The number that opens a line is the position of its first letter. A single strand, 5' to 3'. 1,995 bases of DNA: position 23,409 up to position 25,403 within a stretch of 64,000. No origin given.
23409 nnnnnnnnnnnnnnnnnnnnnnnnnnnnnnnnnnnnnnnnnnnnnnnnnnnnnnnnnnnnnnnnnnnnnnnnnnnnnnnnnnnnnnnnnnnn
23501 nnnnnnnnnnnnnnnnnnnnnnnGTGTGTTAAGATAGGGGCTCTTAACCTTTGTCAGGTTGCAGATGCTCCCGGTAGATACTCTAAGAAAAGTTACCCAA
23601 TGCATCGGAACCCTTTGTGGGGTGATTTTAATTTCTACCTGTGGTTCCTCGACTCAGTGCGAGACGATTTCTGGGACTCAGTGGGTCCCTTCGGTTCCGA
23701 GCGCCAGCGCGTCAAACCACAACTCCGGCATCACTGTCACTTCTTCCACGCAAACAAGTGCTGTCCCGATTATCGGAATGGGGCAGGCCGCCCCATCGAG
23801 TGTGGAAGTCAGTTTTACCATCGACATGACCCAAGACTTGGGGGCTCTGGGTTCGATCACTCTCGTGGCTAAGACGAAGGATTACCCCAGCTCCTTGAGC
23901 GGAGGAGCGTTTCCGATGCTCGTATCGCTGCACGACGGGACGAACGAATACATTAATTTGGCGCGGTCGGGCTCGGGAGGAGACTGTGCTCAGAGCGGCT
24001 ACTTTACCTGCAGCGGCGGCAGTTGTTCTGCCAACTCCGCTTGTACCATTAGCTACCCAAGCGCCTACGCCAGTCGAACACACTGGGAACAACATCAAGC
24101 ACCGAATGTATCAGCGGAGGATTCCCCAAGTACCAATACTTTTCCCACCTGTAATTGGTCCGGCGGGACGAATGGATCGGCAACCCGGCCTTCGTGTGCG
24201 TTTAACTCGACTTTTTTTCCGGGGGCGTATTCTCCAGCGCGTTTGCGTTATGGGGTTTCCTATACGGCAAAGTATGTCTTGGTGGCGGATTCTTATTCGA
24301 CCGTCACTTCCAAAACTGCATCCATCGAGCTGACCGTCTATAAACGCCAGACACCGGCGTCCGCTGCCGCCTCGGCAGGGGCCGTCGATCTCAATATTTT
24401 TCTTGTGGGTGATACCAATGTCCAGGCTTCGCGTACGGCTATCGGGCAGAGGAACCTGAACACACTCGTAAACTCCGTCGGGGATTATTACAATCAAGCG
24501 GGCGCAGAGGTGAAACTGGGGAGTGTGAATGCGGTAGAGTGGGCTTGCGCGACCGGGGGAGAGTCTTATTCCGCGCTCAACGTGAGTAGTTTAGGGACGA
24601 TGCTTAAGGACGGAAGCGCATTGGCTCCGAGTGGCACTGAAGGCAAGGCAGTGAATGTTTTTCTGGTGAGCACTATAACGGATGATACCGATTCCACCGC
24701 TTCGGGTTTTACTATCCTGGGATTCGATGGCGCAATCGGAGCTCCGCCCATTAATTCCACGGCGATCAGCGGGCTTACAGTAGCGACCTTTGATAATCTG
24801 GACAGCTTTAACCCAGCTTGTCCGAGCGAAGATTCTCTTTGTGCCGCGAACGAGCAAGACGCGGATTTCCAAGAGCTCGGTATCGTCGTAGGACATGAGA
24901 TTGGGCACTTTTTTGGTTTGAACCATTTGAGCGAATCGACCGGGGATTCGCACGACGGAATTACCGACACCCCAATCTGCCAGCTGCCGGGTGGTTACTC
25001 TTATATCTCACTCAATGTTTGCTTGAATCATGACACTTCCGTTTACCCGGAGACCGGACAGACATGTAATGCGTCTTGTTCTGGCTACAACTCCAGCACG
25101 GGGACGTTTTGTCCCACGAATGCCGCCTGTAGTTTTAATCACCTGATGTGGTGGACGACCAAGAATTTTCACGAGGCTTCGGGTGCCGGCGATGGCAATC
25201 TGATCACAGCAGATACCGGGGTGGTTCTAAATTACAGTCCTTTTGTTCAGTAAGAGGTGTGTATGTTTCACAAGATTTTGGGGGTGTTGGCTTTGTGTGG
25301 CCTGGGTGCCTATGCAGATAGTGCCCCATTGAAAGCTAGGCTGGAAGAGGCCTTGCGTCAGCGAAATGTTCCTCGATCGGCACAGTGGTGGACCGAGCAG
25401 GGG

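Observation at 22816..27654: phoB and phoR separated by a secreted M43-like metzincin and a periplasmic HEAT-repeat protein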

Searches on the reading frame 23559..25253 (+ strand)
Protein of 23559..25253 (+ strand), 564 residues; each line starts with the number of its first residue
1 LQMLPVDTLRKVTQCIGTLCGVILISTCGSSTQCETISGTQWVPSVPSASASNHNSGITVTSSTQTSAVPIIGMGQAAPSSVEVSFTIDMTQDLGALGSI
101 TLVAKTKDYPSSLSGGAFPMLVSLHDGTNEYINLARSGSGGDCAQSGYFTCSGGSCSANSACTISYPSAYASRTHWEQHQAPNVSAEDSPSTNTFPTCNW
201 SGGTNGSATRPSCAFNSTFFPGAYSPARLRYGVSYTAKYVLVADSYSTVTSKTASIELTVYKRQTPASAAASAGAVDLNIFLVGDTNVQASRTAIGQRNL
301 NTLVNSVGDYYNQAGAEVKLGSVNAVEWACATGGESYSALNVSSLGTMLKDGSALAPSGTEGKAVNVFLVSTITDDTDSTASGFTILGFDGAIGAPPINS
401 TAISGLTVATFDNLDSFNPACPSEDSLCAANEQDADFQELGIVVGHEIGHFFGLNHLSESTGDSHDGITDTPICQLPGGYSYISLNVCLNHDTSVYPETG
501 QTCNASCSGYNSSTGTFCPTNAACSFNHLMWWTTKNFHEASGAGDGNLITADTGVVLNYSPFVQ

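Call 3: search_protein_families(library=pfam, proteins=[window:23559-25253:+], max_evalue=0.01)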
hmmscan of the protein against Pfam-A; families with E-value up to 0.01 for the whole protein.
window:23559-25253:+ (564 aa): 2 families
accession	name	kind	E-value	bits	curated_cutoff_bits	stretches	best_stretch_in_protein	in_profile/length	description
PF05572.19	Peptidase_M43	-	0.0086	16.5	23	0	439-473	67-103/152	Pregnancy-associated plasma protein-A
PF13688.12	Reprolysin_5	-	0.0088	16.7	27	1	296-483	25-183/196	Metallo-peptidase family M12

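Call 4: search_protein_families(library=ncbifam, proteins=[window:23559-25253:+], max_evalue=0.01)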
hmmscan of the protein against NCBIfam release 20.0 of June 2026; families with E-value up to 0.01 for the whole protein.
window:23559-25253:+ (564 aa): 1 family
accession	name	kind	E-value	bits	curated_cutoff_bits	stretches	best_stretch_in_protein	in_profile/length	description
TIGR03952.1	metzin_BF0631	equivalog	0.0029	16.7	208.1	1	441-475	233-269/351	zinc-dependent metalloproteinase lipoprotein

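Call 8: find_homologous_proteins(query=window:23559-25253:+, max_evalue=0.001)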
Query window:23559-25253:+ (564 aa): 121 proteins with E <= 0.001 among 8000 candidates; the best 120 are listed.
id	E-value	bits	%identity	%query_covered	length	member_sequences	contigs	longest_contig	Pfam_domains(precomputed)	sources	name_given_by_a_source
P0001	0.0e+0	1257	100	100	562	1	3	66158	-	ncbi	-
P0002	1.9e-238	811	67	94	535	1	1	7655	PF13574.13,PF13583.12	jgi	jgi:hypothetical protein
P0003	8.1e-214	730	69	84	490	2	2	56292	-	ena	-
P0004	2.7e-186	639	54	94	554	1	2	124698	-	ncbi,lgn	-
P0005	7.2e-184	631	52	96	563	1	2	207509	-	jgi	jgi:hypothetical protein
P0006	4.7e-177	608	51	95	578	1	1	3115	-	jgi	jgi:hypothetical protein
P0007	1.1e-176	607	50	94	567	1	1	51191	PF05572.20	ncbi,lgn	ncbi:M43 family zinc metalloprotease [Bdellovibrionota bacterium FG-2]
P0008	4.4e-176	605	50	98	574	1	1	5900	-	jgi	jgi:hypothetical protein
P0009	6.2e-176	605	53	94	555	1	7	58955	-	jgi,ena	-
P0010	5.7e-175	601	51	94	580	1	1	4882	PF05572.20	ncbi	ncbi:MAG: M43 family zinc metalloprotease [Bdellovibrionia bacterium]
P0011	1.5e-174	600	52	95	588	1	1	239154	-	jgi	jgi:hypothetical protein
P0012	1.5e-173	597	50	96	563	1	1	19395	-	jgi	jgi:hypothetical protein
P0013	4.0e-173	595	52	96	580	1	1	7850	-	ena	-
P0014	1.8e-171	590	51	94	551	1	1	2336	-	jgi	jgi:hypothetical protein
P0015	2.2e-170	586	50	98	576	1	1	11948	-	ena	-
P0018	1.0e-165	571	52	93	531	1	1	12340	PF05572.20,PF13583.12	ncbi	ncbi:MAG: M43 family zinc metalloprotease [Bdellovibrionia bacterium]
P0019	2.2e-163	563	50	94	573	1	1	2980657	-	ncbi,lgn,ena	-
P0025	9.9e-159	548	47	98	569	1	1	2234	PF05572.20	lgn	-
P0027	5.2e-158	545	50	91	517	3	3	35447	PF05572.20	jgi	jgi:hypothetical protein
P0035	1.1e-149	518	46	96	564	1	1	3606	PF05572.20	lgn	-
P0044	6.0e-144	499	47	96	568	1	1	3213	PF05572.20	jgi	jgi:hypothetical protein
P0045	1.0e-143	498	47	94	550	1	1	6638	PF05572.20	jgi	jgi:hypothetical protein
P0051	8.3e-139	482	45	95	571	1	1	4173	PF05572.20,PF13688.13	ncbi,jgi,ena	jgi:hypothetical protein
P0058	5.5e-133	463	44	94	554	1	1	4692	PF05572.20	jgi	jgi:hypothetical protein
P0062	1.0e-130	455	44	96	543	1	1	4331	PF05572.20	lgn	-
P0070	2.4e-126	441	45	94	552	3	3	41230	PF05572.20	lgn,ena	-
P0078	2.0e-122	428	43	94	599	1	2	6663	PF05572.20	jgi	jgi:hypothetical protein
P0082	1.1e-118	416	41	94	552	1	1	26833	PF05572.20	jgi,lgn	-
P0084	9.1e-117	409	42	94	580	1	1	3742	PF05572.20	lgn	-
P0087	5.6e-114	400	42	94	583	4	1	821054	-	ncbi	ncbi:MAG: hypothetical protein AB7F66_02555 [Bacteriovoracia bacterium]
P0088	2.9e-113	398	40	94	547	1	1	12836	PF05572.20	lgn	-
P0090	9.2e-113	396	42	94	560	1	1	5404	PF05572.20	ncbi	-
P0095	1.2e-107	379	40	94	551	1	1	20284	PF05572.20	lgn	-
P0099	3.0e-104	368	42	85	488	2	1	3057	PF05572.20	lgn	-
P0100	4.4e-101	357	46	63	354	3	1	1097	PF05572.20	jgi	jgi:hypothetical protein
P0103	1.2e-98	349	37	99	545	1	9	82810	PF05572.20,PF13688.13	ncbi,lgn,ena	-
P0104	2.0e-97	345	38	94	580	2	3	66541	PF05572.20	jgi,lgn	jgi:hypothetical protein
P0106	8.1e-96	340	39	95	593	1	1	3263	PF05572.20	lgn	-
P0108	3.3e-95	338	43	85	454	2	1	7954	PF05572.20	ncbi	ncbi:MAG: M43 family zinc metalloprotease [Bdellovibrionota bacterium]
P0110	1.3e-93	333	39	97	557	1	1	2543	PF05572.20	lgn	-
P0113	1.7e-89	319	40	93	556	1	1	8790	PF05572.20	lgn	-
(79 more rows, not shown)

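Call 10: find_related_loci(query=window:23559-25253:+, collection=genome_contigs, flank=8000)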
Query window:23559-25253:+ (564 aa) in genome_contigs; peptide patterns used: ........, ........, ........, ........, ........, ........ (x = any residue, [..] = any of these).
32 stretches matched a pattern; 14 encode a relative of the query (tblastn E <= 1e-3); 14 distinct loci.
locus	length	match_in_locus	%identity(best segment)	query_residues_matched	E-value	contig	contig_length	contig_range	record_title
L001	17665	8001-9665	67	9-564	0e+0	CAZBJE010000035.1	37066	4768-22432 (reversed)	MAG TPA_asm: uncultured Pseudobdellovibrionaceae bacterium isolate SRP296810_co1_366 genome assembly, contig: NODE_953_l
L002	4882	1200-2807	51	34-564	0e+0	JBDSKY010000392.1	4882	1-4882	MAG: Bdellovibrionia bacterium isolate cluster1_bin.357 k127_779420, whole genome shotgun sequence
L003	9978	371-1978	51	34-564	7e-174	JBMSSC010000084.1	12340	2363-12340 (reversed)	MAG: Bdellovibrionia bacterium isolate ARD_V5_S3_100percent_par_metabat.11 NODE_2854_length_12340_cov_4.789418, whole ge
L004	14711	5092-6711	49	24-564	1e-167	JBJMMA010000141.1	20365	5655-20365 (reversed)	MAG: Bdellovibrionia bacterium isolate H1_18_all_fractions_metab_8_52_9 k255_4526390, whole genome shotgun sequence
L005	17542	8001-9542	45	34-564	1e-139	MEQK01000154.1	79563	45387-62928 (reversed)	MAG: Bdellovibrionales bacterium RIFOXYD1_FULL_55_31 rifoxyd1_full_scaffold_533, whole genome shotgun sequence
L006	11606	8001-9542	45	34-564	9e-139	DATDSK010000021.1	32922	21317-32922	MAG TPA_asm: Bdellovibrionota bacterium isolate SMAG_U8001 k141_55030, whole genome shotgun sequence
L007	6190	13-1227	52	165-564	2e-134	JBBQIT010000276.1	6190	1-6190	MAG: Bdellovibrionota bacterium isolate Co_metawrap_796 Cmw_796_k141_28227706_length_6190_cov_6.0000, whole genome shotg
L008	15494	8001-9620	44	37-564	2e-133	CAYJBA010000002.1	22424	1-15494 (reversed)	MAG TPA_asm: uncultured Bacteriovoracaceae bacterium isolate ERP119705_co9_199 genome assembly, contig: NODE_2385_length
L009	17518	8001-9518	45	33-564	1e-129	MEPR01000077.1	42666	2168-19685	MAG: Bdellovibrionales bacterium GWB1_55_8 gwb1_scaffold_587, whole genome shotgun sequence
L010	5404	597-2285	40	1-564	7e-127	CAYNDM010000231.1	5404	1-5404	MAG TPA_asm: uncultured Bacteriovoracaceae bacterium isolate SRP144015_co1_124 genome assembly, contig: NODE_6250_length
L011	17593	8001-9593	44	22-564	4e-130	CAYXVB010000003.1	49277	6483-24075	MAG TPA_asm: uncultured Bacteriovoracaceae bacterium isolate SRP342105_co1_315 genome assembly, contig: NODE_863_length_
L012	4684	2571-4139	41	30-564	1e-114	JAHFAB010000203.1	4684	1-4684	MAG: Bacteriovoracaceae bacterium isolate nzgw165 NODE_17200_length_4685_cov_1.977213, whole genome shotgun sequence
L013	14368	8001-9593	39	17-564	5e-109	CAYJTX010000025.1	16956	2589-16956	MAG TPA_asm: uncultured Bacteriovoracaceae bacterium isolate ERP125453_co1_289 genome assembly, contig: NODE_3460_length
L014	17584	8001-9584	43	24-564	1e-144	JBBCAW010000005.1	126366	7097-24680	Bdellovibrionota bacterium FG-1 24155C00005.1, whole genome shotgun sequence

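Call 12: find_encoding_contigs(protein=P0019, flank=8000, max_places=2)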
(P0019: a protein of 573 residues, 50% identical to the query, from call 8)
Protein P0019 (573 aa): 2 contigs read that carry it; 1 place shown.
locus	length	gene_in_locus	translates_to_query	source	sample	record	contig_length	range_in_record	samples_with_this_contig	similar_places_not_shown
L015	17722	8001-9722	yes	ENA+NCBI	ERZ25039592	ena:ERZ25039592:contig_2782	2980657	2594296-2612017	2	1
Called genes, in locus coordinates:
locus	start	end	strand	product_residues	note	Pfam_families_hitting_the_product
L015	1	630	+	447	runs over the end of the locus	-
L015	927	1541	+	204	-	-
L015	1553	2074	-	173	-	-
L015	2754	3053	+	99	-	-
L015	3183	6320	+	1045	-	PF00133:tRNA-synt_1, PF09334:tRNA-synt_1g (faint), PF08264:Anticodon_1, PF19302:DUF5915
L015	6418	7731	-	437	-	-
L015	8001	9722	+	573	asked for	-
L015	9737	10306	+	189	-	PF02985:HEAT (faint), PF13646:HEAT_2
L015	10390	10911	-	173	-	-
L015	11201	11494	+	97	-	-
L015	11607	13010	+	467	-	PF14346:DUF4398 (weak), PF00691:OmpA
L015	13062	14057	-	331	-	PF00106:adh_short, PF08659:KR, PF13561:adh_short_C2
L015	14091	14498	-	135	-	-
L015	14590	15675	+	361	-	PF01594:AI-2E_transport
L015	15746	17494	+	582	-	PF02776:TPP_enzyme_N, PF00205:TPP_enzyme_M, PF02775:TPP_enzyme_C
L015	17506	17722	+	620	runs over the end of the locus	PF19291:TREH_N, PF00723:Glyco_hydro_15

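Call 13: find_encoding_contigs(protein=P0087, flank=8000, max_places=2)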
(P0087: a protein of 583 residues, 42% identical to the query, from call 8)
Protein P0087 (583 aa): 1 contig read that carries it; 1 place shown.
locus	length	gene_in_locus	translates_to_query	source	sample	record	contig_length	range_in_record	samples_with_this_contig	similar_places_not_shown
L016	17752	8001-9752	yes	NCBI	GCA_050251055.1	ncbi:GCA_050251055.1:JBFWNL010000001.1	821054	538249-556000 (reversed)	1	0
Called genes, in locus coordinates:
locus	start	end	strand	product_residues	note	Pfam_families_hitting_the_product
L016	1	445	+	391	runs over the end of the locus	PF00108:Thiolase_N, PF02803:Thiolase_C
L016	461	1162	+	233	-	PF01144:CoA_trans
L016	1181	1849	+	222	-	PF01144:CoA_trans, PF13336:AcetylCoA_hyd_C (faint)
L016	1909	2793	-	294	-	-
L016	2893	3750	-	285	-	PF14394:DUF4423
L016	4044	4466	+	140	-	-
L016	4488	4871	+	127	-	-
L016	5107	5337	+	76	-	-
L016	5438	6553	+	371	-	-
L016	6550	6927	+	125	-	-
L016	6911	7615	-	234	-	-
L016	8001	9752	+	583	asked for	-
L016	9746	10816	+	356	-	PF13646:HEAT_2 (faint)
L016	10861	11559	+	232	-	PF01127:Sdh_cyt (faint)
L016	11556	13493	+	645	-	PF00890:FAD_binding_2, PF01266:DAO (weak), PF02910:Succ_DH_flav_C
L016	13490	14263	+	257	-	PF13085:Fer2_3, PF13187:Fer4_9 (faint), PF00037:Fer4 (weak), PF12797:Fer4_2 (weak), PF13237:Fer4_10, PF12838:Fer4_7, PF13183:Fer4_8, PF13534:Fer4_17 (weak)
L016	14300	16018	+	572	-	PF01979:Amidohydro_1, PF13382:Adenine_deam_C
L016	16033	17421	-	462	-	-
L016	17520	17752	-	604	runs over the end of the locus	PF03485:Arg_tRNA_synt_N, PF00750:tRNA-synt_1d, PF05746:DALR_1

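Call 14: find_encoding_contigs(protein=P0005, flank=8000, max_places=2)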
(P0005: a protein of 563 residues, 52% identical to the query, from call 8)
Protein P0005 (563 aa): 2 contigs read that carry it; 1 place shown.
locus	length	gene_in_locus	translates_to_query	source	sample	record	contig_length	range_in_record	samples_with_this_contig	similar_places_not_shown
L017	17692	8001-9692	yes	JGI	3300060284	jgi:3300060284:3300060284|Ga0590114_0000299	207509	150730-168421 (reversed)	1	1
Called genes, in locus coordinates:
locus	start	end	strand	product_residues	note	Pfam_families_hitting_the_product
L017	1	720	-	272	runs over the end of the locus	PF05359:DUF748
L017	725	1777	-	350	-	-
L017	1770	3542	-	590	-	-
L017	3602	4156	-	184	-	PF13521:AAA_28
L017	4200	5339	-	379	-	PF04055:Radical_SAM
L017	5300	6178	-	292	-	PF02517:Rce1-like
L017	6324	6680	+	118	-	PF03692:CxxCxxCC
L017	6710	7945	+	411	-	PF17164:DUF5122 (weak)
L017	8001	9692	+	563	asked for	-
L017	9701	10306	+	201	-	PF13646:HEAT_2 (weak)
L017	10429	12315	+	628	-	-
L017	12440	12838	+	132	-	-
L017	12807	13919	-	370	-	PF03130:HEAT_PBS (faint), PF13646:HEAT_2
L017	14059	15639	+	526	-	PF11884:DUF3404, PF00512:HisKA (weak), PF02518:HATPase_c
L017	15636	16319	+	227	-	PF00072:Response_reg, PF00486:Trans_reg_C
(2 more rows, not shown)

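Call 15: find_encoding_contigs(protein=P0003, flank=9000, max_places=2)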
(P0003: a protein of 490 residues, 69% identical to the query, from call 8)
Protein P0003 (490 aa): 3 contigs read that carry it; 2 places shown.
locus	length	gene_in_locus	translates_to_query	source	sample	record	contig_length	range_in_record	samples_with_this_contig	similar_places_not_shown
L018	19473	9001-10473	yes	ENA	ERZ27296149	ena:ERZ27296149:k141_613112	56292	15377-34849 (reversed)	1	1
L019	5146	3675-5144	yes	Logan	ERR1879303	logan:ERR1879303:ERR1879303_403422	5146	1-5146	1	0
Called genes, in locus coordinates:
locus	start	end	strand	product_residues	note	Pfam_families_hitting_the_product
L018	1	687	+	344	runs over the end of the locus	PF00246:Peptidase_M14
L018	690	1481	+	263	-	PF00561:Abhydrolase_1, PF12146:Hydrolase_4, PF12697:Abhydrolase_6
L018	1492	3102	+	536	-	PF05787:PhoX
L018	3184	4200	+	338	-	PF01547:SBP_bac_1, PF12849:PBP_like_2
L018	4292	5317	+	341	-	PF00528:BPD_transp_1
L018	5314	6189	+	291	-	PF00528:BPD_transp_1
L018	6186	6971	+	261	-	PF00005:ABC_tran, PF02463:SMC_N (faint), PF13304:AAA_21 (weak)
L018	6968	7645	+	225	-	PF01895:PhoU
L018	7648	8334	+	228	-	PF00072:Response_reg, PF00486:Trans_reg_C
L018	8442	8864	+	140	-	-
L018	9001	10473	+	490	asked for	-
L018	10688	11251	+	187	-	PF13646:HEAT_2 (faint)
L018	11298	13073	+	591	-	PF00989:PAS (faint), PF08448:PAS_4, PF13426:PAS_9, PF00512:HisKA, PF02518:HATPase_c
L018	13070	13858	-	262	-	PF01209:Ubie_methyltran, PF13489:Methyltransf_23, PF13847:Methyltransf_31, PF08241:Methyltransf_11, PF08242:Methyltransf_12, PF13649:Methyltransf_25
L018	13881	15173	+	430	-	PF07399:Na_H_antiport_3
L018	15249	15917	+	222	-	PF02085:Cytochrom_CIII (faint), PF14537:Cytochrom_c3_2 (faint), PF22113:Mtrc-MtrF_II-IV_dom (faint), PF14522:Cytochrome_C7 (weak)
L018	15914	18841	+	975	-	PF13183:Fer4_8 (faint), PF12838:Fer4_7 (weak), PF13247:Fer4_11 (faint), PF12838:Fer4_7 (weak)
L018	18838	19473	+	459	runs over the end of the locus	PF03916:NrfD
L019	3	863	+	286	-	?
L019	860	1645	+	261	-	PF00005:ABC_tran, PF02463:SMC_N (faint), PF13304:AAA_21 (weak)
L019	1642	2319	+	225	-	PF01895:PhoU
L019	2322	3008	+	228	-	PF00072:Response_reg, PF00486:Trans_reg_C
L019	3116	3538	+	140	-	-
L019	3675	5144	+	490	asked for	?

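Call 16: find_encoding_contigs(protein=P0004, flank=9000, max_places=2)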
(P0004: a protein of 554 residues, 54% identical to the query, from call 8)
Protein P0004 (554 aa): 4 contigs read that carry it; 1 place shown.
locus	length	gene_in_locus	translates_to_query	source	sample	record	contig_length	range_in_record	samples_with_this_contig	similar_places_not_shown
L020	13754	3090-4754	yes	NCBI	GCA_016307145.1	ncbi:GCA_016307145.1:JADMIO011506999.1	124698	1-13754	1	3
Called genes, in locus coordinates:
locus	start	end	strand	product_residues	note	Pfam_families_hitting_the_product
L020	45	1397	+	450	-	PF13387:Lnb_N, PF25222:DUF7840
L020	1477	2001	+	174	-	PF11220:DUF3015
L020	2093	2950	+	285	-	PF02230:Abhydrolase_2 (faint), PF00561:Abhydrolase_1, PF12146:Hydrolase_4, PF12697:Abhydrolase_6 (weak)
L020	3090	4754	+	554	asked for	-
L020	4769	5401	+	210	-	-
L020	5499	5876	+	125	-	-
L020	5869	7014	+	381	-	PF02163:Peptidase_M50, PF00571:CBS (weak)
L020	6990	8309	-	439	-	PF02875:Mur_ligase_C, PF27239:FOL3_C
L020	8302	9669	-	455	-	PF01288:HPPK, PF00809:Pterin_bind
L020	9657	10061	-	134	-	PF02152:FolB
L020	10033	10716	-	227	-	PF03070:TENA_THI-4, PF14518:Haem_oxygenas_2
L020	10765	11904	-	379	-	PF00512:HisKA, PF02518:HATPase_c, PF13581:HATPase_c_2 (faint)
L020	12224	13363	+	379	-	PF13433:Peripla_BP_5, PF13458:Peripla_BP_6, PF01094:ANF_receptor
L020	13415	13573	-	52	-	-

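Call 17: find_encoding_contigs(protein=P0009, flank=9000, max_places=2)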
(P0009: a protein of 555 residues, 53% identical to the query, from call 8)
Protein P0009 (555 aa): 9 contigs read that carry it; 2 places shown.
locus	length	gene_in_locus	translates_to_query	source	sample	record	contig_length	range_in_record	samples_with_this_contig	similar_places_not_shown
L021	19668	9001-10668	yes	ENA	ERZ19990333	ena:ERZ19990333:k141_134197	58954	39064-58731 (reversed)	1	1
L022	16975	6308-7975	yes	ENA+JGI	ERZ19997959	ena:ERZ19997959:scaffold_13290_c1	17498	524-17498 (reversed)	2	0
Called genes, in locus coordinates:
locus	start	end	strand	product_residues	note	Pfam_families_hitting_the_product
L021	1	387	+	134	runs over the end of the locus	-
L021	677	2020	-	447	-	PF13186:SPASM (weak), PF04055:Radical_SAM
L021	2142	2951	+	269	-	PF01177:Asp_Glu_race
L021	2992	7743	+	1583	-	PF05593:RHS_repeat (weak), PF25023:TEN_YD-shell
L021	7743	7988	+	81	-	-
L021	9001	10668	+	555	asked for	-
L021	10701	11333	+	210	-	PF13646:HEAT_2 (weak)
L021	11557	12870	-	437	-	PF02875:Mur_ligase_C, PF27239:FOL3_C (weak)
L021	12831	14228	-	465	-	PF01288:HPPK, PF00809:Pterin_bind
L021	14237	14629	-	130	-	PF02152:FolB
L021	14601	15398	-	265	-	PF03070:TENA_THI-4, PF14518:Haem_oxygenas_2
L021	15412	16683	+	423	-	-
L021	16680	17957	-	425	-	PF01154:HMG_CoA_synt_N, PF08545:ACP_syn_III (weak), PF08540:HMG_CoA_synt_C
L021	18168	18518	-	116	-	PF00076:RRM_1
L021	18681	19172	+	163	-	PF00254:FKBP_C (weak)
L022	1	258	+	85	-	?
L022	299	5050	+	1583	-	PF05593:RHS_repeat (weak), PF25023:TEN_YD-shell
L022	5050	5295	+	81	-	-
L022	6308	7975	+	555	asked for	-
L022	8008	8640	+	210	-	PF13646:HEAT_2 (weak)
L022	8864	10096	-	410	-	PF02875:Mur_ligase_C, PF27239:FOL3_C (weak)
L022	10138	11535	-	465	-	PF01288:HPPK, PF00809:Pterin_bind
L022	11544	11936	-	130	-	PF02152:FolB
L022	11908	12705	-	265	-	PF03070:TENA_THI-4, PF14518:Haem_oxygenas_2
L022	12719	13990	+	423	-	-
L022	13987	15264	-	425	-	PF01154:HMG_CoA_synt_N, PF08545:ACP_syn_III (weak), PF08540:HMG_CoA_synt_C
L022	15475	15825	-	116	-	PF00076:RRM_1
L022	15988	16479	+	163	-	PF00254:FKBP_C (weak)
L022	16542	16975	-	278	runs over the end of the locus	PF13599:Pentapeptide_4 (weak), PF00805:Pentapeptide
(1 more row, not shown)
